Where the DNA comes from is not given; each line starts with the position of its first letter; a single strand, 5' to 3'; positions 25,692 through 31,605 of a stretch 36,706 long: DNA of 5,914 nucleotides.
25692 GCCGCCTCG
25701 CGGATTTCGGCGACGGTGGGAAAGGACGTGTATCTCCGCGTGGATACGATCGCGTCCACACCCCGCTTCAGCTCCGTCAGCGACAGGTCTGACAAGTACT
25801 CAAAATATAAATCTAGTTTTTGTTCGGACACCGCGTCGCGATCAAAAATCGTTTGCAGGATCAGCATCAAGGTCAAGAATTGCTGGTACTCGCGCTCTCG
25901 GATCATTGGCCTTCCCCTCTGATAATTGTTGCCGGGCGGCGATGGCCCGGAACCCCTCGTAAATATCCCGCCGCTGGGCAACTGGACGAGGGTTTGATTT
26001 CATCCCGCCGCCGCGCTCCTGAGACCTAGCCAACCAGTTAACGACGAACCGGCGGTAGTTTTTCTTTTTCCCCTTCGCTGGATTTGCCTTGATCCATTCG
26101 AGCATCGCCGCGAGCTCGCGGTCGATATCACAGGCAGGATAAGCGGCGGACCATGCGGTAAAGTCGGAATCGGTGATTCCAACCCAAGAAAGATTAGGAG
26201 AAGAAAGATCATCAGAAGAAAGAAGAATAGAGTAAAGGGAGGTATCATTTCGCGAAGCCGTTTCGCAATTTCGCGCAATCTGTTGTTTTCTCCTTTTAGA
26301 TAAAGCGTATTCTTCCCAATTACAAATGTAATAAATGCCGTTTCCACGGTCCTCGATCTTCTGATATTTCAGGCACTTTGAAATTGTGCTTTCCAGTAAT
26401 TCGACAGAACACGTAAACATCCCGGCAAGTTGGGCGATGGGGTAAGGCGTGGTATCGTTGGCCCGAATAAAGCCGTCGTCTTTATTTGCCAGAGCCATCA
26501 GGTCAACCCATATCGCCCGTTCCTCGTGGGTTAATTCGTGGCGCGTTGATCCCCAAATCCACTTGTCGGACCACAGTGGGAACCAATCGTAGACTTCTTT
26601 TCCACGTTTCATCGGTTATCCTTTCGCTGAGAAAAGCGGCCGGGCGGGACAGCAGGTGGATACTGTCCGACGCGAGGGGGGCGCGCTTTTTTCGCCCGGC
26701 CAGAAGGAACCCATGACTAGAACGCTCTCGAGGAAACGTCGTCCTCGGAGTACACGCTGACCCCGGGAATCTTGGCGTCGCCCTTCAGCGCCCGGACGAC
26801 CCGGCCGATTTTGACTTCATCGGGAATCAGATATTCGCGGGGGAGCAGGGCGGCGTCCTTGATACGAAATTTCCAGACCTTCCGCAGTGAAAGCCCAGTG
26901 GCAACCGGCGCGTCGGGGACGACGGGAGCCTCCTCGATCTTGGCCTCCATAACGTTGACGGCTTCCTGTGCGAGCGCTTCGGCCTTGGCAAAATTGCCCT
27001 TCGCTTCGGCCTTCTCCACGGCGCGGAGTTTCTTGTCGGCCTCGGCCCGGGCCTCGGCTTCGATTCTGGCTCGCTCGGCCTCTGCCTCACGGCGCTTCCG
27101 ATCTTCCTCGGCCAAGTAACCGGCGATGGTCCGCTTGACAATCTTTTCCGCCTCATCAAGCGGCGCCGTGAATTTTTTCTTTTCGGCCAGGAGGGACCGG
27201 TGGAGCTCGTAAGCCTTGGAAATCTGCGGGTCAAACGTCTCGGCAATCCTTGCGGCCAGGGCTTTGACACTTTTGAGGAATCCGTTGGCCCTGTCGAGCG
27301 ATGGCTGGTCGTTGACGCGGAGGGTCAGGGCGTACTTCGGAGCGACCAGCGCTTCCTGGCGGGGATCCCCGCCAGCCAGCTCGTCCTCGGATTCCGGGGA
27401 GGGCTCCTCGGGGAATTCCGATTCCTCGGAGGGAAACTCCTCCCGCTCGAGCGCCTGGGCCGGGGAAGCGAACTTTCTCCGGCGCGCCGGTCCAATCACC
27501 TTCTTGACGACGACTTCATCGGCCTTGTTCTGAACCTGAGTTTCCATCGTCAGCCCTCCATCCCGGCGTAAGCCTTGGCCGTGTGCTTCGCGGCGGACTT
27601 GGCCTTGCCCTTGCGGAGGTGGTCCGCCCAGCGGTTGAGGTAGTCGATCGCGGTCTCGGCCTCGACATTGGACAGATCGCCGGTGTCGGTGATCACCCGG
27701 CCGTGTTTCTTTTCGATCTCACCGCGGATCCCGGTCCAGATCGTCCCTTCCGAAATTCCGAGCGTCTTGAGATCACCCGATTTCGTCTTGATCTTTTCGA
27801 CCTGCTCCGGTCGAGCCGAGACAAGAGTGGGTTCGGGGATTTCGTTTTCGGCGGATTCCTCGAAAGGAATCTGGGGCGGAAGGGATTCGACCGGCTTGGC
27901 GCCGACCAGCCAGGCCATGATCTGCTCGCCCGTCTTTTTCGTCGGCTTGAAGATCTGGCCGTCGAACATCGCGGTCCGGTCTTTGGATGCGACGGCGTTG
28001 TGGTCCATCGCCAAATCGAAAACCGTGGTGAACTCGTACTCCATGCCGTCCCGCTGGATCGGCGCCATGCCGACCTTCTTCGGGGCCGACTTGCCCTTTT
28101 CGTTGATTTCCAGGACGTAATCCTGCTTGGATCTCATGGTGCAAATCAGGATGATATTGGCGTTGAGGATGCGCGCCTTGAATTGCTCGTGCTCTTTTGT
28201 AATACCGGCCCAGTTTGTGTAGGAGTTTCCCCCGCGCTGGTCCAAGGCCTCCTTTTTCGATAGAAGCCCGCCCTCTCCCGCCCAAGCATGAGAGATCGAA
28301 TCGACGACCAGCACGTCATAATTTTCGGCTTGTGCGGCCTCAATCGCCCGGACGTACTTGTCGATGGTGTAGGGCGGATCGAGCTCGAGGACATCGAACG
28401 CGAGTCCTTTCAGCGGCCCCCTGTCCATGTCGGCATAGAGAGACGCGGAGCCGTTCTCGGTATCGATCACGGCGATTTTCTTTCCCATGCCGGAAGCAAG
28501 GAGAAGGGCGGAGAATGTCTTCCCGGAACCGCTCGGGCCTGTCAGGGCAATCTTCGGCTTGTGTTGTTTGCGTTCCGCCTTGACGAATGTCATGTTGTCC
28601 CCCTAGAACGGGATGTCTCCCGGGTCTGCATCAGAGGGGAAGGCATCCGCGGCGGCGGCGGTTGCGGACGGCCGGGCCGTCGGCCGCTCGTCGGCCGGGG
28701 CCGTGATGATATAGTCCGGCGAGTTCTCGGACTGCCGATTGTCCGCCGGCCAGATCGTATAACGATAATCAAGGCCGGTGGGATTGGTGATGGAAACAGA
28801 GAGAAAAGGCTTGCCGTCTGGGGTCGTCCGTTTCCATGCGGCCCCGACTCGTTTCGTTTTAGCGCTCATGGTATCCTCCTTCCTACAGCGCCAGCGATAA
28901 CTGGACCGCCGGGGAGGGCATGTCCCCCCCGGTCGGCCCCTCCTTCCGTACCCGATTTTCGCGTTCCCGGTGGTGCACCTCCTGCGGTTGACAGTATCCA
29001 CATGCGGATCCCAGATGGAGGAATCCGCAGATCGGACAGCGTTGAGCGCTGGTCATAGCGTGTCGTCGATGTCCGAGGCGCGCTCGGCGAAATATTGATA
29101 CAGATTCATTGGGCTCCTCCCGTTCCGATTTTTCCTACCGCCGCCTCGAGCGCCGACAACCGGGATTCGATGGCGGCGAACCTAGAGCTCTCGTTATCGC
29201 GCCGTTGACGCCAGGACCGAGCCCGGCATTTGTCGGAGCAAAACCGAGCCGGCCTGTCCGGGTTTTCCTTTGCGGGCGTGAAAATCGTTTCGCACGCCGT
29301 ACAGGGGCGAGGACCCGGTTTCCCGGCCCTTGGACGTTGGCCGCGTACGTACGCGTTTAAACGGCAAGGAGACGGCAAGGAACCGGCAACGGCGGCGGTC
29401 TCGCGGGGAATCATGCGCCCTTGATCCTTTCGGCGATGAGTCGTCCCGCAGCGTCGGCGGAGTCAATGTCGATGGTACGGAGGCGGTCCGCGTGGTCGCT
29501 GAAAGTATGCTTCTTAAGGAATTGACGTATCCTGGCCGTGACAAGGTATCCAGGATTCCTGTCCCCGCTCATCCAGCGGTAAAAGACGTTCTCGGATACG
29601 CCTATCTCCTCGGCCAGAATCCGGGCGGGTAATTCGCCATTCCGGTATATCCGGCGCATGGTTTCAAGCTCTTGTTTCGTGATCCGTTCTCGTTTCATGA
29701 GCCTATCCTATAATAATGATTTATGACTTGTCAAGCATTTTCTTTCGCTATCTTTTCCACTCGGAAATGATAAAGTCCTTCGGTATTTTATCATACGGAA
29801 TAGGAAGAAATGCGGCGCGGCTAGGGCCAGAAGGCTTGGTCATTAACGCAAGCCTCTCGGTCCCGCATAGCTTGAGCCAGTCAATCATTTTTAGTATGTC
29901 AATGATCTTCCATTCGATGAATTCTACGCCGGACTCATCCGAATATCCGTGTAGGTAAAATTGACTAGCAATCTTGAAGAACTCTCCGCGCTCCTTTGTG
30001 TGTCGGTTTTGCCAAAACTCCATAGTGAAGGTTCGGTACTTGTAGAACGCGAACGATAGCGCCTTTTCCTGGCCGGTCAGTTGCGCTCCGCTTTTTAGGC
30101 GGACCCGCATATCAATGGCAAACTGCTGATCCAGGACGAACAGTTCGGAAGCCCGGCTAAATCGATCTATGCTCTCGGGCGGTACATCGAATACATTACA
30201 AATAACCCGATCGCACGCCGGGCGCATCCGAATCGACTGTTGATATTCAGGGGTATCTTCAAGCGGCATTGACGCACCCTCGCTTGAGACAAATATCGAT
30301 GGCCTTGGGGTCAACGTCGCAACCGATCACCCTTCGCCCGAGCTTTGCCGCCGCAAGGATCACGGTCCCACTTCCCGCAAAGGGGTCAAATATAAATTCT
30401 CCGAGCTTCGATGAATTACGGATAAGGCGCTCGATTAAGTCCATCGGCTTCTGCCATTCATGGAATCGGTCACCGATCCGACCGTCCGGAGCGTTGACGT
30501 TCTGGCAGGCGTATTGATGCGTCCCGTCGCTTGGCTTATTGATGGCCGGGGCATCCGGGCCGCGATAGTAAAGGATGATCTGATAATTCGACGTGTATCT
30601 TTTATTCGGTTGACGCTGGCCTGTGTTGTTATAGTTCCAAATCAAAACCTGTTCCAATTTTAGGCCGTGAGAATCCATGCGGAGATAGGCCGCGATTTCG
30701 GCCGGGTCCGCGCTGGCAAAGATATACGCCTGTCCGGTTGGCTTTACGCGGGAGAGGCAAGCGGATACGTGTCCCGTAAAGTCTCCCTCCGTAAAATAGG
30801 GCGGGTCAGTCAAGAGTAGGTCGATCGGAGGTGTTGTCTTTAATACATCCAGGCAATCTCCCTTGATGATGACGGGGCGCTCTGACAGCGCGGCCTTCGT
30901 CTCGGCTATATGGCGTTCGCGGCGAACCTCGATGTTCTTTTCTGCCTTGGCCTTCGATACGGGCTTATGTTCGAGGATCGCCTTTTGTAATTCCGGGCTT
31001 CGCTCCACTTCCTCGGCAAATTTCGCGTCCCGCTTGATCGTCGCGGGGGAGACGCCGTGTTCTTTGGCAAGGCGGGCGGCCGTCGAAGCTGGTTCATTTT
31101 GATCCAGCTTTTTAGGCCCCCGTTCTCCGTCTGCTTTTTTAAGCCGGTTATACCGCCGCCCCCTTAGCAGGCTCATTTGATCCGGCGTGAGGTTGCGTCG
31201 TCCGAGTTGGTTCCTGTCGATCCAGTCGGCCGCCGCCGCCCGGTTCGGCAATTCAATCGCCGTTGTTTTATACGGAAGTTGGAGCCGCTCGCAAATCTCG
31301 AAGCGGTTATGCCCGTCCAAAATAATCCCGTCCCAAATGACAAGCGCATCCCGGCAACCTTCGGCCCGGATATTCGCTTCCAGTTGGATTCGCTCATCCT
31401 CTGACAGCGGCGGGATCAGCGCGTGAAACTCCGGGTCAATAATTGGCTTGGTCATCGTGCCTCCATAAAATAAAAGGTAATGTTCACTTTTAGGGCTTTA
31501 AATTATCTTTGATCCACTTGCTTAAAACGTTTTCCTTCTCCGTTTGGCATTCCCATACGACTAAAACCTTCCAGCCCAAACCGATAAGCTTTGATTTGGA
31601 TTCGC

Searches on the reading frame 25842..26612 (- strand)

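Call 72: search_protein_families(library=pfam, proteins=[window:25842-26612:-], max_evalue=0.001)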
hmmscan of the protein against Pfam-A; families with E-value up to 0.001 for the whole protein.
window:25842-26612:- (256 aa): 1 family
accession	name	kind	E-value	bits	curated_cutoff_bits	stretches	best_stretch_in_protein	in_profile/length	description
PF09681.16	Phage_rep_org_N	-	2.9e-07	31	23.3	1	33-111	28-108/121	N-terminal phage replisome organiser (Phage_rep_org_N)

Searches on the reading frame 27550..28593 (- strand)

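Call 72: search_protein_families(library=pfam, proteins=[window:27550-28593:-], max_evalue=0.001)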
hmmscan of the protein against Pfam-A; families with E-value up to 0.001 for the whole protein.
window:27550-28593:- (347 aa): 1 family
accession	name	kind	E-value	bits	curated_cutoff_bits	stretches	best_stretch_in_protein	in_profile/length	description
PF13479.12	AAA_24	-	5.2e-22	79.1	27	1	12-211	2-184/195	AAA domain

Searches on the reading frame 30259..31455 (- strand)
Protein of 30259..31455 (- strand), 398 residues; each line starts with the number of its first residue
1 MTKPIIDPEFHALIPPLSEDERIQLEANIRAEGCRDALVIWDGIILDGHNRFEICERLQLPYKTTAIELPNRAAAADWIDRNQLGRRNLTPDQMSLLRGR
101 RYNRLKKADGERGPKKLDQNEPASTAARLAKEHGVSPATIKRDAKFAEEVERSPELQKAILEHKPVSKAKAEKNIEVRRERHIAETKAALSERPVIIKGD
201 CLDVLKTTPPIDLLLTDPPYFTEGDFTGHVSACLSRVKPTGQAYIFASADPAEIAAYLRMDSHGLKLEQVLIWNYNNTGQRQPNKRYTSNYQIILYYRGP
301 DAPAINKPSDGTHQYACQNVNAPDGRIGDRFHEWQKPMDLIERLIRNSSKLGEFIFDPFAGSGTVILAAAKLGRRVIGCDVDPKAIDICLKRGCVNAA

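Call 4: search_protein_families(library=pfam, proteins=[window:30259-31455:-], max_evalue=0.01)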
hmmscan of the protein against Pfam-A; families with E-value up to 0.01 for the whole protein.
window:30259-31455:- (398 aa): 4 families
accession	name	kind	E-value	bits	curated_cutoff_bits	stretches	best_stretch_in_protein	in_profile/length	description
PF01555.25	N6_N4_Mtase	-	3e-26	93.2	26.7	1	211-389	1-219/221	DNA methylase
PF01170.24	UPF0020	-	0.00023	21.4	22.3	0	350-377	27-54/197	RMKL-like, methyltransferase domain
PF02086.21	MethyltransfD12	-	0.00031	21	22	1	338-387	9-56/253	D12 class N6 adenine-specific DNA methyltransferase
PF02475.24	TRM5-TYW2_MTfase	-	0.009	16.4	28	0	345-388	30-75/164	TRM5/TYW2 methyltransferase domain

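Call 23: search_protein_families(library=phrogs, proteins=[window:30259-31455:-], max_evalue=0.00001)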
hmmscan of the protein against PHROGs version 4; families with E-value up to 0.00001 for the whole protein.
window:30259-31455:- (398 aa): 11 families
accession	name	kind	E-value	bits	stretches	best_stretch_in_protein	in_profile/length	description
phrog_67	-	other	1.3e-38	134.6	1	191-392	121-342/743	DNA methyltransferase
phrog_498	-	other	2.1e-28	100.3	1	211-392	223-419/633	DNA methyltransferase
phrog_3008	-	other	3.1e-16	60.4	1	332-392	150-210/244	DNA methyltransferase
phrog_21315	-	unknown function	7.9e-11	42.5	1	11-168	21-153/415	-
phrog_23085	-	unknown function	1.6e-10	41.8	1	332-392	44-104/138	-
phrog_6952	-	other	1.2e-09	39.3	1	332-384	114-166/181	DNA methyltransferase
phrog_18293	-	other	5.6e-09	37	1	327-392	41-106/119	methyltransferase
phrog_18146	-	other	2e-07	31.3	0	340-383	57-101/452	DNA methyltransferase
phrog_16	-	DNA, RNA and nucleotide metabolism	6.7e-07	28.9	1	336-381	852-897/986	DNA helicase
phrog_23148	-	unknown function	1.3e-06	29.6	1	328-390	81-143/165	-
phrog_12517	-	unknown function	5.4e-06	26.8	0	348-388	102-142/316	-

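Call 26: find_encoding_contigs(protein=window:30259-31455:-, flank=6000, max_places=10)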
Protein window:30259-31455:- (398 aa): 3 contigs read that carry it; 3 places shown.
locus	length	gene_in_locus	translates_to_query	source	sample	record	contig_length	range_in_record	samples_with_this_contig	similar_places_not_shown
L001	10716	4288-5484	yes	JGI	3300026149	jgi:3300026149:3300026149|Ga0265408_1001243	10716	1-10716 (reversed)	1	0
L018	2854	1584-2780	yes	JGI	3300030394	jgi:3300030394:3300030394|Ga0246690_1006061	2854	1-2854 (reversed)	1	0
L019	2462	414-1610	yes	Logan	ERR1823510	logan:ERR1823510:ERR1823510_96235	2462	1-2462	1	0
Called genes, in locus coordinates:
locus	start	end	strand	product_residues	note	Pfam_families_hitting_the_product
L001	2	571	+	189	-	?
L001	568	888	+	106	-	PF18909:dGTP_diPhyd_N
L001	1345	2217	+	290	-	PF12760:Zn_ribbon_IS1595, PF12762:DDE_Tnp_IS1595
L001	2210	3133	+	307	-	PF00145:DNA_methylase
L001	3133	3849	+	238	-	-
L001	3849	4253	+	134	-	PF03852:Vsr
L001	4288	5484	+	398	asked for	PF01555:N6_N4_Mtase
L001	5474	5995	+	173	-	-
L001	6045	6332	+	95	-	-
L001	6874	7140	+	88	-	PF05284:DUF736 (faint)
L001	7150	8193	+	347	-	PF13479:AAA_24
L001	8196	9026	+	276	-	-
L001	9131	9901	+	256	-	PF09681:Phage_rep_org_N (weak)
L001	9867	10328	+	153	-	-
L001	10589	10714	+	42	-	?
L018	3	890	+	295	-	PF00149:Metallophos (weak)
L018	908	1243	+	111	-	PF18909:dGTP_diPhyd_N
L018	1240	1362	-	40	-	-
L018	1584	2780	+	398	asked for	PF01555:N6_N4_Mtase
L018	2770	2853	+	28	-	?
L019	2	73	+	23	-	?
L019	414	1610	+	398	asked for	PF01555:N6_N4_Mtase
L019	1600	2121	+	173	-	-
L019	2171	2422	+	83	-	-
